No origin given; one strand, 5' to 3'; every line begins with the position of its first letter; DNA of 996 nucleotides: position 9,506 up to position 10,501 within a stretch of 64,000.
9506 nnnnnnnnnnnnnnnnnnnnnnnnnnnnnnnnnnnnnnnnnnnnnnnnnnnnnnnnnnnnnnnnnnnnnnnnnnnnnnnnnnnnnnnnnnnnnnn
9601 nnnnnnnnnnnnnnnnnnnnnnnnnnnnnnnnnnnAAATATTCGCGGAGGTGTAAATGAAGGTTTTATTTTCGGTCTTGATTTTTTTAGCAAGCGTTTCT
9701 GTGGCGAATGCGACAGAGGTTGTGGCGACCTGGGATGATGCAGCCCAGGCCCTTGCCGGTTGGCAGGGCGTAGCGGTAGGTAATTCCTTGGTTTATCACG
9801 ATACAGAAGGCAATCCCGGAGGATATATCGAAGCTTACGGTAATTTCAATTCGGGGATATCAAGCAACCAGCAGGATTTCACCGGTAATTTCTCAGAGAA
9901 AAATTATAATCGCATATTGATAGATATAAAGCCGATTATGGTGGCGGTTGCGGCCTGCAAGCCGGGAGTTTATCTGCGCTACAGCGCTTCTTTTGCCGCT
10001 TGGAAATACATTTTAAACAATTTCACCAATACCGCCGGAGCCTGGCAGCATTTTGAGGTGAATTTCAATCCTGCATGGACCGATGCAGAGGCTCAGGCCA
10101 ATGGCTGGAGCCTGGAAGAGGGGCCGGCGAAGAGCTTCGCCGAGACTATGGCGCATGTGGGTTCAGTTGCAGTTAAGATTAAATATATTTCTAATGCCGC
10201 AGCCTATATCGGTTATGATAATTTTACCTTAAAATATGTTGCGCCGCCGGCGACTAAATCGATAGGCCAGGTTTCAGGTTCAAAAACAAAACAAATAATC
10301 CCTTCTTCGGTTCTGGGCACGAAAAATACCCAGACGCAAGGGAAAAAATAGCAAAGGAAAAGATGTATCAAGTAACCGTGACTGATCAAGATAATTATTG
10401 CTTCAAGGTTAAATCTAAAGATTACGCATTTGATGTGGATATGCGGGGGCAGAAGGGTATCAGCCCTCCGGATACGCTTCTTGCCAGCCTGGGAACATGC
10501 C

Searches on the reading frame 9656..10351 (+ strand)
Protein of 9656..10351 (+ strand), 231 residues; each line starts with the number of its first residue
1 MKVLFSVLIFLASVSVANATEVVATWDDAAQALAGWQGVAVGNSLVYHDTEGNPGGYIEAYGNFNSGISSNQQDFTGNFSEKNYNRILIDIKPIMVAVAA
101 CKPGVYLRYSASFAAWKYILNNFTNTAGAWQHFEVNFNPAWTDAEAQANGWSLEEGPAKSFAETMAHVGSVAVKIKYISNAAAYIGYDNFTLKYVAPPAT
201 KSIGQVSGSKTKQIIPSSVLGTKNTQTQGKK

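Call 28: search_protein_families(library=pfam, proteins=[window:9656-10351:+], max_evalue=0.01)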
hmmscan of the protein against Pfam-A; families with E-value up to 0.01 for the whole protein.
window:9656-10351:+ (231 aa): 1 family
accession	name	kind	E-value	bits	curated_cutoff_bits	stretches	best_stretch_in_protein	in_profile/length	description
PF12725.13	DUF3810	-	0.0057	16.5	28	0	102-165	221-286/311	Protein of unknown function (DUF3810)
